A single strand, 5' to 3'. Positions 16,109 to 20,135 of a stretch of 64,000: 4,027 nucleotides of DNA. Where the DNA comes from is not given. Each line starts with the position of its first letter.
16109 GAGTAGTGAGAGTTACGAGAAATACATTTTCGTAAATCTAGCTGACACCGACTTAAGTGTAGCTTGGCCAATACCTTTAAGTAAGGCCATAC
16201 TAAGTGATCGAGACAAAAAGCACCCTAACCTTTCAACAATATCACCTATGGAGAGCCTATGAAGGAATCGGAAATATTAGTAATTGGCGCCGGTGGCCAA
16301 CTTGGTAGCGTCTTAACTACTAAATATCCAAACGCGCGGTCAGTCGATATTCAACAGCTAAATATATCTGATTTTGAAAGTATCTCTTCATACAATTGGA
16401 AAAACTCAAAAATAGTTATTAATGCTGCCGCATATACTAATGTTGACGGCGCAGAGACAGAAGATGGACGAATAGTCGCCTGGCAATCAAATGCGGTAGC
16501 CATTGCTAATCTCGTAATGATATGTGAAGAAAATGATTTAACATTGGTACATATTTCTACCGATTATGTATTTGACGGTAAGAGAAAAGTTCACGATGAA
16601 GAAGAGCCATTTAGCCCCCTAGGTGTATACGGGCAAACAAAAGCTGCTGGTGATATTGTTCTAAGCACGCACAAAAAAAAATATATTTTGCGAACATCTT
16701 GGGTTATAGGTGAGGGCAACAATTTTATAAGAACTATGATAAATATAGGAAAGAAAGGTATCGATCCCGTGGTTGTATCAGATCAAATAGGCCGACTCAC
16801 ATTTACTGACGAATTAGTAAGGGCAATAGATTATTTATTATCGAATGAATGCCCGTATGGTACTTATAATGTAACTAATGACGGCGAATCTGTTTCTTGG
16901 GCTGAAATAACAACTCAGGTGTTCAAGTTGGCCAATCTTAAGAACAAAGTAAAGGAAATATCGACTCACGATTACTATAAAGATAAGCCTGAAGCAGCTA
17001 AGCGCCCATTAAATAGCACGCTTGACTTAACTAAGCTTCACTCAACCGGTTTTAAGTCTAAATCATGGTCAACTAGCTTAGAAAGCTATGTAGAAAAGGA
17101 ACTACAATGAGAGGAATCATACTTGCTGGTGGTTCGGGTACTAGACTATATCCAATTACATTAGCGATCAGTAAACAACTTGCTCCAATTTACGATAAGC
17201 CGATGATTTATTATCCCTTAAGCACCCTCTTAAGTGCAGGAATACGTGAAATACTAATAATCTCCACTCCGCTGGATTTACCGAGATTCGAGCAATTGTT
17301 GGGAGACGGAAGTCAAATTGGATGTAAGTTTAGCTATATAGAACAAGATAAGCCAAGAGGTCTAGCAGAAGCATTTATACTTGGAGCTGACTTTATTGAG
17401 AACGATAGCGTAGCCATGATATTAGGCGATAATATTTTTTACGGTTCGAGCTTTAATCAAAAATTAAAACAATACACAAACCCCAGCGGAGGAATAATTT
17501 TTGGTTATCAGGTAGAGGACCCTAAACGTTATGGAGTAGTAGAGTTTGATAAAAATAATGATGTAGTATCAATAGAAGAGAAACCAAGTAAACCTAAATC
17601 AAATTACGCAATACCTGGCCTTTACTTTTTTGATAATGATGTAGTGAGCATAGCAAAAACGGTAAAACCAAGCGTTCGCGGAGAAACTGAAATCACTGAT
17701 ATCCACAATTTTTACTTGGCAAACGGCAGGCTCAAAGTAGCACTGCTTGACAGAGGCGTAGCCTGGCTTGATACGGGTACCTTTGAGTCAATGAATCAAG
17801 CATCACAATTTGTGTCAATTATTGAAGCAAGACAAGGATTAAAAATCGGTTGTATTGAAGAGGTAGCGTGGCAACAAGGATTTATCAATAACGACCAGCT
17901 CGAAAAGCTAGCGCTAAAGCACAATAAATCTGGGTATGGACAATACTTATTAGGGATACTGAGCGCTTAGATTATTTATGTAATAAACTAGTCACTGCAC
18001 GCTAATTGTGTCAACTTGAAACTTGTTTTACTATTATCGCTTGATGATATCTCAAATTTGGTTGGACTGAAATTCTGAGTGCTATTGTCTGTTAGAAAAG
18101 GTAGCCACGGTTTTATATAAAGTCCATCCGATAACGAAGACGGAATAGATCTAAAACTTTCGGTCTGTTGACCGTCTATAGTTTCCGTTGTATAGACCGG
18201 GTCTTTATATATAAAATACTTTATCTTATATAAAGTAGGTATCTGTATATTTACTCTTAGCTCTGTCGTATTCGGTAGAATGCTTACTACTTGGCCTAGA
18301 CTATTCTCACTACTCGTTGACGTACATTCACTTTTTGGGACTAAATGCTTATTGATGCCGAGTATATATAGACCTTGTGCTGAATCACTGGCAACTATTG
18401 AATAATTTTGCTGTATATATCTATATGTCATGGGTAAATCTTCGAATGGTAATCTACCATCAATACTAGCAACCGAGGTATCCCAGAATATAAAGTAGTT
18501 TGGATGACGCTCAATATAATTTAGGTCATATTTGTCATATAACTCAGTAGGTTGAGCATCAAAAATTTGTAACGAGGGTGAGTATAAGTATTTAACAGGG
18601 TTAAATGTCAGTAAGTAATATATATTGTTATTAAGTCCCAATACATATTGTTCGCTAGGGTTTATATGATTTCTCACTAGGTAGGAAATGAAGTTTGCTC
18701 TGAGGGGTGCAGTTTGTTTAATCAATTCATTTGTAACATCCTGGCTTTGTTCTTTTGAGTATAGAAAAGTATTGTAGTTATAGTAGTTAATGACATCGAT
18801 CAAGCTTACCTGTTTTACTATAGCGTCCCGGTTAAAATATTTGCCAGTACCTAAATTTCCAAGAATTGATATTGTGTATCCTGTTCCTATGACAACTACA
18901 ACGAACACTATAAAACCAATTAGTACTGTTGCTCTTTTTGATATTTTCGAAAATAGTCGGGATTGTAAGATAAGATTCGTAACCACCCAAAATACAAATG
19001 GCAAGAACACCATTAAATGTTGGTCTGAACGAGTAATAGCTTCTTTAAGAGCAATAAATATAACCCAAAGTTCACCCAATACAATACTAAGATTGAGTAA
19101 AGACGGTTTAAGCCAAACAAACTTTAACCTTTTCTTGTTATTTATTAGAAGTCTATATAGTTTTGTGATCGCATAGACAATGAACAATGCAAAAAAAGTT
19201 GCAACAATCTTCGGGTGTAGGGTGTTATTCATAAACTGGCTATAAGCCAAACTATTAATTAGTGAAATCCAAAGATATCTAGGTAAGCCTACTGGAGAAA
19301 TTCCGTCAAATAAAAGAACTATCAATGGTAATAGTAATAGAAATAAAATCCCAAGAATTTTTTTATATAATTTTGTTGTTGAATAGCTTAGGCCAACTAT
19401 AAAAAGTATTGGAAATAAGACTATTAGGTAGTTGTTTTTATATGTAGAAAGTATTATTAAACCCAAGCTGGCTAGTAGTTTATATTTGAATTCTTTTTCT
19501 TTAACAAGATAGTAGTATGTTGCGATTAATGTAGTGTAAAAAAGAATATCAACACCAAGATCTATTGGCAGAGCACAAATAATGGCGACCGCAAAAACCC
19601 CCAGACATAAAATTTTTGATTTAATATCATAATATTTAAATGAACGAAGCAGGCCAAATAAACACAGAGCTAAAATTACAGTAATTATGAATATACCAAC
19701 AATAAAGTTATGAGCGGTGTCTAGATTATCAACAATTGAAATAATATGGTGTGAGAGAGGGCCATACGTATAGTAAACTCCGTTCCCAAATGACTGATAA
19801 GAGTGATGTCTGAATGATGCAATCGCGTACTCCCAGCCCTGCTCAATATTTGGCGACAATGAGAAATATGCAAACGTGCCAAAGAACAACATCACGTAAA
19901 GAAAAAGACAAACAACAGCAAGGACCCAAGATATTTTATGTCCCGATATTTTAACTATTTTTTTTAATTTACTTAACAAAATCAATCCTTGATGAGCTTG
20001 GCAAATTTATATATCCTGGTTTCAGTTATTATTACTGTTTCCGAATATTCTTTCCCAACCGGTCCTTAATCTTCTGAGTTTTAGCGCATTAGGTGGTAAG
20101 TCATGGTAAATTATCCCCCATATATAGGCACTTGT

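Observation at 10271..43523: About 30 kb, half of the window, is devoted to one composite envelope-glycan locus combining two assembly logics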

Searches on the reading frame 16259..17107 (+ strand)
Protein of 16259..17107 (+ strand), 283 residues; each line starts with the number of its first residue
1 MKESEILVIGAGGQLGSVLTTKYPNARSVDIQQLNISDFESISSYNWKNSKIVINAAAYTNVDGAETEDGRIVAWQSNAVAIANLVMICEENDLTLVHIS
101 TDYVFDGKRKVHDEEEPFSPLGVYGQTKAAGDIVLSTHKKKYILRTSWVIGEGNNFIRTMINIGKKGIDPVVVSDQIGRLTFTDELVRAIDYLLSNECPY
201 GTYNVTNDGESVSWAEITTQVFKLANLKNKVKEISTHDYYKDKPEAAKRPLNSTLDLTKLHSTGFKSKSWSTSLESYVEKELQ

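Call 3: search_protein_families(library=pfam, proteins=[window:16259-17107:+])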
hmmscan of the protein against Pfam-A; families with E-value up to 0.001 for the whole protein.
window:16259-17107:+ (283 aa): 5 families
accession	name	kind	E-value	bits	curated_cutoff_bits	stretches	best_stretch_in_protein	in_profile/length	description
PF04321.23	RmlD_sub_bind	-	3.6e-62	210.5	27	1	5-280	2-284/287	RmlD substrate binding domain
PF01370.27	Epimerase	-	1.5e-14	54.4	20.9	1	6-205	1-239/240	NAD dependent epimerase/dehydratase family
PF16363.11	GDP_Man_Dehyd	-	5.4e-07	29.8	27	1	27-150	52-179/332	GDP-mannose 4,6 dehydratase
PF07993.18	NAD_binding_4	-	4.3e-06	26.5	20.1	1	47-154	86-212/258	Male sterility protein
PF02719.21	Polysacc_synt_2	-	0.0005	19.8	20.2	0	48-142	76-156/293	Polysaccharide biosynthesis protein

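Call 39: search_protein_families(library=ncbifam, proteins=[window:16259-17107:+], max_evalue=1e-8)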
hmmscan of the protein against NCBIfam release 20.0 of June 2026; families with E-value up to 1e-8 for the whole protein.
window:16259-17107:+ (283 aa): 3 families
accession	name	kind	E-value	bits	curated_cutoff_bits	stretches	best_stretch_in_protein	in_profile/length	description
TIGR01214.1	rmlD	equivalog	4e-60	203.3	224.05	1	6-279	2-283/285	dTDP-4-dehydrorhamnose reductase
NF007440.0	PRK09987.1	equivalog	6.3e-29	101.2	308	1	49-262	54-273/299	dTDP-4-dehydrorhamnose reductase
TIGR01181.1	dTDP_gluc_dehyt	equivalog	6.5e-11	41.9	365.1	1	29-226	52-262/321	dTDP-glucose 4,6-dehydratase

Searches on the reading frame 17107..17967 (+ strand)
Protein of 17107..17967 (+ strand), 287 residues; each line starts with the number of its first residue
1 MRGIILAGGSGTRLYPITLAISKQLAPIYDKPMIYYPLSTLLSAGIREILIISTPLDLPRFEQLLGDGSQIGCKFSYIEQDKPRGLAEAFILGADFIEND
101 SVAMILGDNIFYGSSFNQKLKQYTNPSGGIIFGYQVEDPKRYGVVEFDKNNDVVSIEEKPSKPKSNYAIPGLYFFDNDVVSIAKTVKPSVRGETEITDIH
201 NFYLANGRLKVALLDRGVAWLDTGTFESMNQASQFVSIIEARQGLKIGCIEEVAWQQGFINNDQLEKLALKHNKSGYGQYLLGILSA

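Call 3: search_protein_families(library=pfam, proteins=[window:17107-17967:+])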
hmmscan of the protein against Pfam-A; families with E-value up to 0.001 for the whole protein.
window:17107-17967:+ (287 aa): 2 families
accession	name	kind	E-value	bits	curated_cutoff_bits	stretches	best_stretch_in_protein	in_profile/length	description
PF00483.29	NTP_transferase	-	5.8e-70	236.1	21.2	1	3-236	2-242/245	Nucleotidyl transferase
PF12804.13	NTP_transf_3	-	3.1e-09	37.7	27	1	3-129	1-116/160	MobA-like NTP transferase domain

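Call 13: find_encoding_contigs(protein=window:17107-17967:+, flank=10000, max_places=6)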
Protein window:17107-17967:+ (287 aa): 3 contigs read that carry it; 2 places shown.
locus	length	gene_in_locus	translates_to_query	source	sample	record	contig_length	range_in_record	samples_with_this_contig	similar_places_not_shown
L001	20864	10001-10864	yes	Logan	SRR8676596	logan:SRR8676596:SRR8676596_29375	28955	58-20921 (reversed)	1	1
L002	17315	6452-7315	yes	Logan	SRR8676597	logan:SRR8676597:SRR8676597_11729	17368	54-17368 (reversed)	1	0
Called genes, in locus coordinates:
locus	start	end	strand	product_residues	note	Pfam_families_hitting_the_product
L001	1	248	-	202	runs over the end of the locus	PF01467:CTP_transf_like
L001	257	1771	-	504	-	-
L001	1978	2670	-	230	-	-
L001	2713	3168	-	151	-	PF01726:LexA_DNA_bind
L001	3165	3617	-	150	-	PF04138:GtrA_DPMS_TM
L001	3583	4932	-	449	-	PF04932:Wzy_C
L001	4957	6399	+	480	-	PF13727:CoA_binding_3 (weak), PF02397:Bac_transf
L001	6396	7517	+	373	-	PF13439:Glyco_transf_4, PF20706:GT4-conflict, PF00534:Glycos_transf_1, PF13692:Glyco_trans_1_4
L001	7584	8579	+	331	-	PF01073:3Beta_HSD, PF01370:Epimerase, PF02719:Polysacc_synt_2, PF04321:RmlD_sub_bind, PF07993:NAD_binding_4, PF16363:GDP_Man_Dehyd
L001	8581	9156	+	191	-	PF00908:dTDP_sugar_isom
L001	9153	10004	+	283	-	PF01370:Epimerase, PF04321:RmlD_sub_bind, PF16363:GDP_Man_Dehyd (weak), PF07993:NAD_binding_4 (weak)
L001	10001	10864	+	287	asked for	PF00483:NTP_transferase, PF12804:NTP_transf_3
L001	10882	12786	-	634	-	-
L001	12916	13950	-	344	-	PF00535:Glycos_transf_2, PF13641:Glyco_tranf_2_3, PF13632:Glyco_trans_2_3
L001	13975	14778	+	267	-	PF01061:ABC2_membrane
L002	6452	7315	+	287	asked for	PF00483:NTP_transferase, PF12804:NTP_transf_3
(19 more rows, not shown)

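Call 39: search_protein_families(library=ncbifam, proteins=[window:17107-17967:+], max_evalue=1e-8)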
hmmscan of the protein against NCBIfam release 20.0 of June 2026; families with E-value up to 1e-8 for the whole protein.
window:17107-17967:+ (287 aa): 16 families
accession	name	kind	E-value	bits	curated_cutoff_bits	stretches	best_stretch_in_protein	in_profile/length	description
TIGR01207.1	rmlA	equivalog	1.6e-136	454.1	360.65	1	2-285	1-285/286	glucose-1-phosphate thymidylyltransferase RfbA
NF012024.0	PRK15480.1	equivalog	5.4e-123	409.8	588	1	2-284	5-288/292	glucose-1-phosphate thymidylyltransferase RfbA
TIGR01208.1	rmlA_long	equivalog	9.7e-56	189.1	320.25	1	3-236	2-234/353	glucose-1-phosphate thymidylyltransferase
TIGR03992.1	Arch_glmU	subfamily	3.2e-42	144.8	292.1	1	1-225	1-216/393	bifunctional sugar-1-phosphate nucleotidylyltransferase/acetyltransferase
NF041173.1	Sug_nt_acttase_Thmprot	equivalog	1.1e-32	113.5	600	1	1-232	1-223/405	bifunctional sugar-1-phosphate nucleotidylyltransferase/acetyltransferase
NF041313.1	UDPGP_AglF_Halo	equivalog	5.5e-29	101.3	400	1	1-231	1-229/234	UTP--glucose-1-phosphate uridylyltransferase AglF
NF052502.1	man1P_GTase_Rv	exception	1.1e-26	93.6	440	1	3-234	3-228/352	mannose-1-phosphate guanylyltransferase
TIGR01099.1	galU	equivalog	2.2e-26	93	326.8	2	73-210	94-241/261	UTP--glucose-1-phosphate uridylyltransferase GalU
NF045761.1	NAMPUrTaseMurU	equivalog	2.5e-15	56.9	250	1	1-233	1-224/226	N-acetylmuramate alpha-1-phosphate uridylyltransferase MurU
NF003670.0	PRK05293.1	equivalog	9.8e-15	54.3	470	1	3-233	7-255/382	glucose-1-phosphate adenylyltransferase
NF009928.0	PRK13389.1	equivalog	7.3e-14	51.6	548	0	4-53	12-61/302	UTP--glucose-1-phosphate uridylyltransferase GalU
NF049965.1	GlMnHpPGnyltfHddC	equivalog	8.6e-14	51.7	300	1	1-181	1-173/221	D-glycero-D-manno-heptose 1-phosphate guanosyltransferase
TIGR02091.1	glgC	equivalog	1.8e-12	47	424.9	0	99-233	113-256/364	glucose-1-phosphate adenylyltransferase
TIGR01173.1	glmU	equivalog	1.3e-10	40.8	366.85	1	3-207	3-206/452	bifunctional UDP-N-acetylglucosamine diphosphorylase/glucosamine-1-phosphate N-acetyltransferase GlmU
NF007516.0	PRK10122.1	equivalog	4e-10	39.3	534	0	3-53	6-56/297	UTP--glucose-1-phosphate uridylyltransferase GalF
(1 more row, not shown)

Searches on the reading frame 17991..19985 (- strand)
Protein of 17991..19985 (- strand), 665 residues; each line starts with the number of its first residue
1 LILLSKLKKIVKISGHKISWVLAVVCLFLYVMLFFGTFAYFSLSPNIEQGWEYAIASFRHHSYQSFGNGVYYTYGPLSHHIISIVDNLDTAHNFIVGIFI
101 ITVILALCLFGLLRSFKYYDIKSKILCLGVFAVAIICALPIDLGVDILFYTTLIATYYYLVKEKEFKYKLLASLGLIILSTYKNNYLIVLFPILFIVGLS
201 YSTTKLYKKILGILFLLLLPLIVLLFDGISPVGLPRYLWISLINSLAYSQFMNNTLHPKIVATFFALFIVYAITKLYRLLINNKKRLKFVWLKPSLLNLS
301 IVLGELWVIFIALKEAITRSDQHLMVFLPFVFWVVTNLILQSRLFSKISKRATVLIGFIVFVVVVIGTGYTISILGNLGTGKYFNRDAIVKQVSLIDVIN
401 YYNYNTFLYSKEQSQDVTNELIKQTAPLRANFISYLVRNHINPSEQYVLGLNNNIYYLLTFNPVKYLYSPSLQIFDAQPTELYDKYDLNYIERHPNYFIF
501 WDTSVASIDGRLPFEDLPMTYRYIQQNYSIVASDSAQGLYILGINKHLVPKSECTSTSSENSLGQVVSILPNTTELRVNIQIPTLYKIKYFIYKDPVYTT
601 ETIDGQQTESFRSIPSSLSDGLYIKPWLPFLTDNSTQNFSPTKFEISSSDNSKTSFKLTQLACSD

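Call 3: search_protein_families(library=pfam, proteins=[window:17991-19985:-])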
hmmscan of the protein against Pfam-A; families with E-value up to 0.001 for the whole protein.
window:17991-19985:- (665 aa): 0 families

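Call 9: search_protein_families(library=ncbifam, proteins=[window:17991-19985:-], max_evalue=0.01)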
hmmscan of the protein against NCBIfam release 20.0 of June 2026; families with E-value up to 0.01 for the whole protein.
window:17991-19985:- (665 aa): 0 families

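Call 10: search_protein_families(library=pfam, proteins=[window:17991-19985:-], max_evalue=10)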
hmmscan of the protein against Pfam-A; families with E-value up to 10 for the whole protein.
window:17991-19985:- (665 aa): 0 families

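Call 22: find_homologous_proteins(query=window:17991-19985:-)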
Query window:17991-19985:- (665 aa): 5 proteins with E <= 0.001 among 8000 candidates.
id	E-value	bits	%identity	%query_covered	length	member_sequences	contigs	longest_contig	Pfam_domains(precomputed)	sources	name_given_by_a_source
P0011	0.0e+0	1398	100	95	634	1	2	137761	-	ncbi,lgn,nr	ncbi:MAG TPA: hypothetical protein VMR34_00545 [Candidatus Saccharimonadales bacterium]|nr:hypotheti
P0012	3.4e-253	860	58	100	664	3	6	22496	-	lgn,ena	-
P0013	1.4e-136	475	38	96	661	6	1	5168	-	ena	-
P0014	1.3e-135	472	38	97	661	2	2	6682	-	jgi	-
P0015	5.3e-131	456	37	99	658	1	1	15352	-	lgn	-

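Call 24: find_encoding_contigs(protein=P0012, flank=10000, max_places=3)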
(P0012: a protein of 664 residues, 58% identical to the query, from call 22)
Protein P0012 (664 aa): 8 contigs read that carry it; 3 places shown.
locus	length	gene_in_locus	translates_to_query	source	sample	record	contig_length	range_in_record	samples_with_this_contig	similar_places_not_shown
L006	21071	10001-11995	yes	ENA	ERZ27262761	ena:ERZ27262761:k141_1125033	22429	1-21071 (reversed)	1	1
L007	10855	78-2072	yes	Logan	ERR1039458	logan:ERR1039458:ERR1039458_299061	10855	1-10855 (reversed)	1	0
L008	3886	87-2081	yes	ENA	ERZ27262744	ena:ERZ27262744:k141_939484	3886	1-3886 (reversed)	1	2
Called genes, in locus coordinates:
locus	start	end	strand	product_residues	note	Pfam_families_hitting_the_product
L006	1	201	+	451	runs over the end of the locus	-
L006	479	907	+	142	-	PF04138:GtrA_DPMS_TM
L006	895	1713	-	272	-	PF01261:AP_endonuc_2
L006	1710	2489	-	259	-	PF01370:Epimerase (faint)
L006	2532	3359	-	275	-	PF00535:Glycos_transf_2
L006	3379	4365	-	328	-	-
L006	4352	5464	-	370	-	PF01266:DAO, PF07992:Pyr_redox_2 (faint), PF13450:NAD_binding_8 (weak)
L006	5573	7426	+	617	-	-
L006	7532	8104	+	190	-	-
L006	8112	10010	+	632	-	PF01839:FG-GAP (faint), PF13517:FG-GAP_3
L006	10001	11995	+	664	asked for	-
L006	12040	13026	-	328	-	PF00535:Glycos_transf_2, PF13641:Glyco_tranf_2_3 (weak)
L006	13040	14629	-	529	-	PF00535:Glycos_transf_2, PF10111:Glyco_tranf_2_2, PF13641:Glyco_tranf_2_3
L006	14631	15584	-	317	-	PF08241:Methyltransf_11 (faint), PF13489:Methyltransf_23, PF08242:Methyltransf_12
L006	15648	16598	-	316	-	PF07021:MetW, PF13489:Methyltransf_23, PF13649:Methyltransf_25 (weak), PF13847:Methyltransf_31 (weak), PF08241:Methyltransf_11, PF08242:Methyltransf_12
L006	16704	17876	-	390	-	PF00005:ABC_tran, PF13304:AAA_21 (faint)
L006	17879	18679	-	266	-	PF01061:ABC2_membrane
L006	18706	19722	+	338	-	PF00535:Glycos_transf_2, PF13641:Glyco_tranf_2_3, PF13632:Glyco_trans_2_3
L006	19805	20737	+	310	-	PF01370:Epimerase, PF04321:RmlD_sub_bind, PF07993:NAD_binding_4 (faint), PF13460:NAD_binding_10 (faint), PF16363:GDP_Man_Dehyd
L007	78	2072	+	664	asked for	-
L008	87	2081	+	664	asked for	-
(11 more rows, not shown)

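Call 50: search_solved_structures(query=A2, max_evalue=10)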
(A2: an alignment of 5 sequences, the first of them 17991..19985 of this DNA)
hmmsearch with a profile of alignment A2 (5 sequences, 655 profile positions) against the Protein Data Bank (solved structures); distinct sequences matched with E-value up to 10: 2.
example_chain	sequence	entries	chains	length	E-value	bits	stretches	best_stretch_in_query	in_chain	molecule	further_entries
6ln0_A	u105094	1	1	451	0.00072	21.4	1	357-491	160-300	Non-structural protein 3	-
7wkp_A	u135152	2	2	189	0.3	12.8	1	54-98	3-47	Csy4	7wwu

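Call 75: search_protein_families(library=phrogs, proteins=[window:17991-19985:-], max_evalue=0.01)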
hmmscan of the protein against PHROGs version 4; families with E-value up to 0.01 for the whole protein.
window:17991-19985:- (665 aa): 0 families

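Call 82: search_protein_representatives(alignment_id=A2)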
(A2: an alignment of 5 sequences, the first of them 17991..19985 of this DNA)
Query: 5 sequences, 655 profile positions. Proteins with E-value up to 0.001 (for the whole library): 434; up to 1e-10: 57; up to 1e-30: 33. The best 150 are listed.
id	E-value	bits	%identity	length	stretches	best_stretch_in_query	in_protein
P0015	0.0e+00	1091.5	-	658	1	1-654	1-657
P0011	0.0e+00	1028.4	-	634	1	27-655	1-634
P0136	6.0e-212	722.2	-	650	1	10-653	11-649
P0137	1.4e-146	506.2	-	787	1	10-653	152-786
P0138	1.4e-96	341.0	-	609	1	27-635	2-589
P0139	1.7e-75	271.3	-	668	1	13-653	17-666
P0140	4.1e-75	270.1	-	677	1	9-635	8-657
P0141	1.3e-70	255.2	-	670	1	19-634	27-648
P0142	5.2e-70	253.2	-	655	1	19-637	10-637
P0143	1.3e-67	245.3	-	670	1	15-636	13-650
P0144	2.6e-67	244.3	-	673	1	15-645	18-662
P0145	4.7e-67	243.5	-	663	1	6-636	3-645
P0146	7.6e-66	239.5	-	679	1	5-653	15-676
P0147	8.0e-66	239.4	-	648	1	10-648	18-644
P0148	1.6e-65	238.4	-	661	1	20-654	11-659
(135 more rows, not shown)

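Call 84: search_protein_families(library=pfam, alignment_id=A4, max_evalue=0.01)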
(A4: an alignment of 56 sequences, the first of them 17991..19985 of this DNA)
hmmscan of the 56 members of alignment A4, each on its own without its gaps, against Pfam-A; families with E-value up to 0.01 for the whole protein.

A. member 1, window:17991-19985:- (665 aa): 0 families

B. families by the number of members that match (of 56 scanned): 1 family
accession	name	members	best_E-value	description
PF04138.20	GtrA_DPMS_TM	1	8.7e-17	GtrA/DPMS, transmembrane domain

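Call 85: search_solved_structures(query=A4, max_evalue=10)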
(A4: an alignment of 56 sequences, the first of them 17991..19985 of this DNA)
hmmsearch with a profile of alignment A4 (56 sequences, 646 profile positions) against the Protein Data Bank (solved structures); distinct sequences matched with E-value up to 10: 24.
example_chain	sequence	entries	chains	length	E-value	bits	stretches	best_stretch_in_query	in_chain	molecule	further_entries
6d5c_A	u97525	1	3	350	0.058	15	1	350-455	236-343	glycoside hydrolase WP_045175321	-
6wiv_A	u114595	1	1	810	0.42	12.1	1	315-418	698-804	Gamma-aminobutyric acid type B receptor subunit 1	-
5lnk_J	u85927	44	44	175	0.44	12.1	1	176-275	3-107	Mitochondrial complex I, ND6 subunit | NADH-ubiquinone oxidoreductase chain 6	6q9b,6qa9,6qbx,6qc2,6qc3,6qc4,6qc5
7ak6_J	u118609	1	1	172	1.2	10.6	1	177-272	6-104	NADH-ubiquinone oxidoreductase chain 6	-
9lli_O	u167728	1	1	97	1.7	10.2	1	87-150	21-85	De novo designed GPCR exoframe modulator targeting TM1/2/4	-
8c2s_J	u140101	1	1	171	1.8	10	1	177-272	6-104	NADH-ubiquinone oxidoreductase chain 6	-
6g2j_J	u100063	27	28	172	1.8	10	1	177-272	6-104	NADH-ubiquinone oxidoreductase chain 6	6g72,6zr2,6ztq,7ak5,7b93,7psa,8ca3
5l0f_A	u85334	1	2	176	2.1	9.8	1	514-590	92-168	Vinculin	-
5l0c_A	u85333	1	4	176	2.2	9.8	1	514-590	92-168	Vinculin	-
5l0j_A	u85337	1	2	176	2.2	9.8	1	514-590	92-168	Vinculin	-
8ibd_J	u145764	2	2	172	2.2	9.8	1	177-273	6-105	NADH-ubiquinone oxidoreductase chain 6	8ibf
5l0g_A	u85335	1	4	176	2.2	9.8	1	514-590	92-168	Vinculin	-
5l0h_A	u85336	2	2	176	2.2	9.8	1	514-590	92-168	Vinculin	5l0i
9qwo_A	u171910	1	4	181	2.3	9.7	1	514-590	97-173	Isoform 1 of Vinculin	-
3myi_A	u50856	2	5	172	2.4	9.6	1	514-590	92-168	Vinculin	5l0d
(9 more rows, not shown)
